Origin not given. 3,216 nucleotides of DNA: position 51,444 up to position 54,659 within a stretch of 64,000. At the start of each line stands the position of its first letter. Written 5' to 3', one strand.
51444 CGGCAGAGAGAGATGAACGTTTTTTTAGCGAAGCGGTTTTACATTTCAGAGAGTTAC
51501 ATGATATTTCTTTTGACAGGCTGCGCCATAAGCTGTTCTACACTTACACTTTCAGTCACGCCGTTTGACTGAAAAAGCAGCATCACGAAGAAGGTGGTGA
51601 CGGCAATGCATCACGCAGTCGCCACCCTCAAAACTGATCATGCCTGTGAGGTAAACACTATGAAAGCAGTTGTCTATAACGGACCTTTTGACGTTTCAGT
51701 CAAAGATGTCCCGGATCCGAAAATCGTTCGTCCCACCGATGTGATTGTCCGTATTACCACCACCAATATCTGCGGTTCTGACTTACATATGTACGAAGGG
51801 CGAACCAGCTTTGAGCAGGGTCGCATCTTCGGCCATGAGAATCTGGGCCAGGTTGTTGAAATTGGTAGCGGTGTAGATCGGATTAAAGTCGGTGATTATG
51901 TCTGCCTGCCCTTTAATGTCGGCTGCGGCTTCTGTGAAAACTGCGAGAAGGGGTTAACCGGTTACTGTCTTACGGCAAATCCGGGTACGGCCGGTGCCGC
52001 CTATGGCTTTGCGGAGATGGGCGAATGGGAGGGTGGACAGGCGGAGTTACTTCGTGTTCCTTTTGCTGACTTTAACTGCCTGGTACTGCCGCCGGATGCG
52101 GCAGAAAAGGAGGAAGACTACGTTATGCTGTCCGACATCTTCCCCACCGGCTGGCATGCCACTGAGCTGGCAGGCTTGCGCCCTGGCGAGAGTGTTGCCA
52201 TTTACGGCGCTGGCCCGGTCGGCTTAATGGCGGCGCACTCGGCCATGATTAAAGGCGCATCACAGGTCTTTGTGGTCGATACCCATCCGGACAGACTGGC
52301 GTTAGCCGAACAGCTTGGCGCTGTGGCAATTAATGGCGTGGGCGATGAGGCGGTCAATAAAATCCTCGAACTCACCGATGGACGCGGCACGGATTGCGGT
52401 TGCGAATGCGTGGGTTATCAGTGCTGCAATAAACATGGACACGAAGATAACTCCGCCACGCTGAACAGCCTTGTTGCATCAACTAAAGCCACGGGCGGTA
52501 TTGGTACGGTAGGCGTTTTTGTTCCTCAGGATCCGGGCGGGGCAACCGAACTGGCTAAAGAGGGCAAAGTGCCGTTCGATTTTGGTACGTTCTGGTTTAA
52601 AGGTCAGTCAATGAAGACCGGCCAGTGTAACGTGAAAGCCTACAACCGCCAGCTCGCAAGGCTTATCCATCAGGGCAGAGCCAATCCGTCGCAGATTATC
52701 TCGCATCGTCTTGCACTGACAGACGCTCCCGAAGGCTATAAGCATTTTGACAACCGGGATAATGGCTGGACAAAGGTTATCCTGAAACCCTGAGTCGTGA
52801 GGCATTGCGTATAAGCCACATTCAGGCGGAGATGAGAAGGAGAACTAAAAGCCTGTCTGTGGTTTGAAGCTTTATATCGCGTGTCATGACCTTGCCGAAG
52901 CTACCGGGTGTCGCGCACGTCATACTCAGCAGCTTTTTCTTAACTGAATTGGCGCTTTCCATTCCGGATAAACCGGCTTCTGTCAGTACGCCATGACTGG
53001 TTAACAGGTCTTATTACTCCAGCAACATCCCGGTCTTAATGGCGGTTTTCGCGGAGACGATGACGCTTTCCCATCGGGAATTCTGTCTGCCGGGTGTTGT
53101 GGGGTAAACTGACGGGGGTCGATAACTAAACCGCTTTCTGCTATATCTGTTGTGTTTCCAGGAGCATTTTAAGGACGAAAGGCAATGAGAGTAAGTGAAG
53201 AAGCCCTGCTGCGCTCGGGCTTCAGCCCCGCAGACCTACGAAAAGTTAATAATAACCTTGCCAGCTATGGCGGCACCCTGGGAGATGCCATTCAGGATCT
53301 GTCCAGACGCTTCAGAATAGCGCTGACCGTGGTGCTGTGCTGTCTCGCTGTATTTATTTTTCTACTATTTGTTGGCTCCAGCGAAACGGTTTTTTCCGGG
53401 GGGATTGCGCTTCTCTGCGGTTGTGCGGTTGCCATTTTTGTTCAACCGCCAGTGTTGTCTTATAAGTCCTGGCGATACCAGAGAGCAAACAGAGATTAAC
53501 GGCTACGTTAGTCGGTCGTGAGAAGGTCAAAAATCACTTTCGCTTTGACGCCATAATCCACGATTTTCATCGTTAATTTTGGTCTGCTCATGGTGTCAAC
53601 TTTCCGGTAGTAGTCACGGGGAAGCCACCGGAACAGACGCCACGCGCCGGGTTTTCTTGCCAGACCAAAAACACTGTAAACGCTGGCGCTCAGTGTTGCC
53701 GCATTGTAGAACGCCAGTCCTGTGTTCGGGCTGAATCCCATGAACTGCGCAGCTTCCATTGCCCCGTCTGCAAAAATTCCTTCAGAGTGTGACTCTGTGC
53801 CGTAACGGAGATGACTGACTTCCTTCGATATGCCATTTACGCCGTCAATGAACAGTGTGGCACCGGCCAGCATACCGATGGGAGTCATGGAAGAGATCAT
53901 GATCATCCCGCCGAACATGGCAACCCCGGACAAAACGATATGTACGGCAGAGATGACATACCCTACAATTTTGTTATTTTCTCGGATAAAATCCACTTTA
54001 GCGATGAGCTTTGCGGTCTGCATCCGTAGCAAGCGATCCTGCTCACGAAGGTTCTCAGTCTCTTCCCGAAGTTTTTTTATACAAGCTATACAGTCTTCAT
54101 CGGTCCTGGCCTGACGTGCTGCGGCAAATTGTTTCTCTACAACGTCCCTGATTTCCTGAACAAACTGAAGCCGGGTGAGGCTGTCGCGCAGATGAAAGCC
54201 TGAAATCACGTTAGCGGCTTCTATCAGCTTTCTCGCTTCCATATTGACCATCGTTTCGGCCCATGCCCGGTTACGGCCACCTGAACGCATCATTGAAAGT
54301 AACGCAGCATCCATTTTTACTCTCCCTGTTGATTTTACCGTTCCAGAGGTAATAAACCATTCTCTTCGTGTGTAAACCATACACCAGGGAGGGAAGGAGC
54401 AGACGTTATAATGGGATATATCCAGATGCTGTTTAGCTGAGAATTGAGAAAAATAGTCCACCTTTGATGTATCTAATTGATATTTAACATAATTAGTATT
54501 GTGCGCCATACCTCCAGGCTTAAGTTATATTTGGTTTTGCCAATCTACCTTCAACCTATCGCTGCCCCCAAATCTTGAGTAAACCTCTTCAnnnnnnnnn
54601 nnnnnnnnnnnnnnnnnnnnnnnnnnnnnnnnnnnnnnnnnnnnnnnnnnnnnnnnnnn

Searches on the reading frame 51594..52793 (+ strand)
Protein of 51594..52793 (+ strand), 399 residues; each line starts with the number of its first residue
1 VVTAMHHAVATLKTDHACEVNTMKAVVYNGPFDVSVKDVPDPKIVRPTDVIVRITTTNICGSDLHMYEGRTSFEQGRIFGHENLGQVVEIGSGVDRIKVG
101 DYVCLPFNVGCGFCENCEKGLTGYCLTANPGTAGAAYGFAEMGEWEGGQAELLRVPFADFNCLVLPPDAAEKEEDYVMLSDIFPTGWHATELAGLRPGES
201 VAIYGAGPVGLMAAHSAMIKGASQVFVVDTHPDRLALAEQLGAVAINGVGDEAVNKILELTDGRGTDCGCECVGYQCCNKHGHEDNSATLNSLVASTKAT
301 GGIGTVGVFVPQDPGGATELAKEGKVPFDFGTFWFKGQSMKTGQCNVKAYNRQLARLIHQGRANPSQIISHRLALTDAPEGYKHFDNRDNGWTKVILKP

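Call 7: search_protein_families(library=pfam, proteins=[window:51594-52793:+])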
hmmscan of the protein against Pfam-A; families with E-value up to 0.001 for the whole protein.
window:51594-52793:+ (399 aa): 4 families
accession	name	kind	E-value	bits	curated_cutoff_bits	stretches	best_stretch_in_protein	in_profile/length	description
PF08240.17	ADH_N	-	1.4e-21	77.1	23.5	1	47-158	2-97/104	Alcohol dehydrogenase GroES-like domain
PF00107.32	ADH_zinc_N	-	3.1e-12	47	31.8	1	208-339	1-108/129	Zinc-binding dehydrogenase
PF01262.27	AlaDh_PNT_C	-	0.0004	20.3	23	1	190-247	21-77/214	Alanine dehydrogenase/PNT, C-terminal domain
PF16912.11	Glu_dehyd_C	-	0.0005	20.1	34.9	0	199-275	32-109/211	Glucose dehydrogenase C-terminus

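Call 8: search_protein_families(library=ncbifam, proteins=[window:51594-52793:+])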
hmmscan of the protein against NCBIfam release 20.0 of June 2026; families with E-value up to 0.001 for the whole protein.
window:51594-52793:+ (399 aa): 21 families
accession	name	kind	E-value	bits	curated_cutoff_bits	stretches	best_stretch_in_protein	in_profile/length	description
TIGR02819.1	fdhA_non_GSH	equivalog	5.5e-106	354.5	636.95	1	23-388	3-384/397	formaldehyde dehydrogenase, glutathione-independent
NF041097.1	keto_inos_dh_IolM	equivalog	1.1e-41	142.8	450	1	26-275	33-289/389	scyllo-inosose 3-dehydrogenase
TIGR00692.1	tdh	equivalog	2.4e-40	138.6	458.35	1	32-275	9-240/340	L-threonine 3-dehydrogenase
NF003808.0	PRK05396.1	equivalog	1e-38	133.1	380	1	33-277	12-244/341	L-threonine 3-dehydrogenase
TIGR03451.1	mycoS_dep_FDH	equivalog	2.3e-31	108.9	512.9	1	30-277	12-257/358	S-(hydroxymethyl)mycothiol dehydrogenase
TIGR03989.1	Rxyl_3153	subfamily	1.8e-30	106.5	440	1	27-269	7-258/370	NDMA-dependent alcohol dehydrogenase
TIGR03366.1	HpnZ_proposed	hypoth_equivalog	3.7e-28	98.6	328.1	1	46-276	4-233/315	putative phosphonate catabolism associated alcohol dehydrogenase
NF007489.0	PRK10083.1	equivalog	4.1e-27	95.1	376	1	23-259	1-223/339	Zn-dependent oxidoreductase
NF007642.0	PRK10309.1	equivalog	8.8e-27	94.2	550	1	23-247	1-210/347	galactitol-1-phosphate 5-dehydrogenase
NF006940.0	PRK09422.1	equivalog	2e-26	92.8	344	1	23-263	1-228/338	alcohol dehydrogenase AdhP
TIGR02818.1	adh_III_F_hyde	equivalog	3e-22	79.2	543.95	2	27-127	9-107/368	S-(hydroxymethyl)glutathione dehydrogenase/class III alcohol dehydrogenase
TIGR02822.1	adh_fam_2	subfamily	7.5e-21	74.5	283.5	1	27-252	10-219/329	zinc-binding alcohol dehydrogenase family protein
NF007375.0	PRK09880.1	equivalog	2e-20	72.8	469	1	27-256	9-228/344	L-idonate 5-dehydrogenase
NF010344.0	PRK13771.1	subfamily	1.4e-17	63.7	349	1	23-256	1-222/334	putative alcohol dehydrogenase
NF041172.1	AcrlCoa_red_Thmprot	equivalog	3.3e-15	55.9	500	1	23-242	1-207/334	acryloyl-CoA reductase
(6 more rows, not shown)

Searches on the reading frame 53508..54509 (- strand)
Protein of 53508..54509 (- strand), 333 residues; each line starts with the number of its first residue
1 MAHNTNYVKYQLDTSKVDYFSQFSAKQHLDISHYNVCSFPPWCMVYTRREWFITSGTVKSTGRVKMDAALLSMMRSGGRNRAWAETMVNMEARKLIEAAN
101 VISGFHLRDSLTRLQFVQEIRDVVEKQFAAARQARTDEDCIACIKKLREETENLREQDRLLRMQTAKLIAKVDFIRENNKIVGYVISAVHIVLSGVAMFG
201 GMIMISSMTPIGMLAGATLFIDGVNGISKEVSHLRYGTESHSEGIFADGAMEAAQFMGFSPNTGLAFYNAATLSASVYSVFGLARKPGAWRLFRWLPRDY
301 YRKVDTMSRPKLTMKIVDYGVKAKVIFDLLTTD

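Call 65: search_protein_families(library=pfam, proteins=[window:53508-54509:-], max_evalue=0.00001)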
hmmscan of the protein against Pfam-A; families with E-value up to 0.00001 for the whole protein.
window:53508-54509:- (333 aa): 1 family
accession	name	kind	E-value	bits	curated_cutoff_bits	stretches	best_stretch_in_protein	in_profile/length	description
PF13988.11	DUF4225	-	3.4e-35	121.3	25.9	1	146-308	2-165/165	Protein of unknown function (DUF4225)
